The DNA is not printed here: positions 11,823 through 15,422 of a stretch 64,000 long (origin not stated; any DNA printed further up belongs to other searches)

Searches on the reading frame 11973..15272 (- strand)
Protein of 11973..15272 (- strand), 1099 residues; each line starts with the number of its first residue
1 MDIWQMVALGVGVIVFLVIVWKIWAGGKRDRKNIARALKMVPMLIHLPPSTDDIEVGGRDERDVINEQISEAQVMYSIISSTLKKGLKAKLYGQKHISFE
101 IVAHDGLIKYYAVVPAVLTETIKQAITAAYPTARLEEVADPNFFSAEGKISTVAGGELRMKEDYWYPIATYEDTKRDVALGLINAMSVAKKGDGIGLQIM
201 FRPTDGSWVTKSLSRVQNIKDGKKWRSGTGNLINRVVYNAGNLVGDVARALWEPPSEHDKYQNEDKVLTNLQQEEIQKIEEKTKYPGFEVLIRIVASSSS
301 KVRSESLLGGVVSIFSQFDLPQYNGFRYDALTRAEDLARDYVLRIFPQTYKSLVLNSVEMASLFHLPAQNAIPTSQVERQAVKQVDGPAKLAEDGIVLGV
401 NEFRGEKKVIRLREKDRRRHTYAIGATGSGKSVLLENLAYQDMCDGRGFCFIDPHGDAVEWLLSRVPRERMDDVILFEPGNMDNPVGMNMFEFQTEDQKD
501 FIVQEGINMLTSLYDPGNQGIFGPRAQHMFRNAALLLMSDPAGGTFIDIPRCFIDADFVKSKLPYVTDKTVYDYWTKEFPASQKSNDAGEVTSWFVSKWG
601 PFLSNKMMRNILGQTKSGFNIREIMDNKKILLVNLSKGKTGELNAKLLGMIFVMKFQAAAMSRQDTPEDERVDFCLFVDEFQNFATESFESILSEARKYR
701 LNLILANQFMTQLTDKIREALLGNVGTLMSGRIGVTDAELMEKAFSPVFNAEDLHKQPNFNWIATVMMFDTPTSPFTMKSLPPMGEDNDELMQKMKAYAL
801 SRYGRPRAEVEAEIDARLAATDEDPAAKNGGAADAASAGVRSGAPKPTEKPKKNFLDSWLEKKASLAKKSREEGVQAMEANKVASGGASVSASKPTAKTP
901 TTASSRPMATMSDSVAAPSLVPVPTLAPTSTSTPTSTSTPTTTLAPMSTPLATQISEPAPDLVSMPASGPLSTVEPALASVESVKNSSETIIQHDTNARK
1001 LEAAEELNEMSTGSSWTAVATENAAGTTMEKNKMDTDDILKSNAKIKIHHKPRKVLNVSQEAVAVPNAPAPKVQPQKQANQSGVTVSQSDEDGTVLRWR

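Call 56: search_protein_families(library=ncbifam, max_evalue=0.00001, proteins=[window:11973-15272:-])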
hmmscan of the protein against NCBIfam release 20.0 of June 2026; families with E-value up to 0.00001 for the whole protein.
window:11973-15272:- (1099 aa): 3 families
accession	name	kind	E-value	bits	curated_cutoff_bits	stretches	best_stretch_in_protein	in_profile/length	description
TIGR03743.1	SXT_TraD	subfamily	1.7e-10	40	366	1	397-461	157-217/636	conjugative transfer system coupling protein TraD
NF045973.1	conju_CD1115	equivalog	1.3e-07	30.9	250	0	616-729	236-353/442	VirD4-like conjugal transfer protein, CD1115 family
NF041447.1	TrbC_conju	equivalog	2.5e-06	26.2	800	0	396-455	107-166/685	F-type conjugative transfer protein TrbC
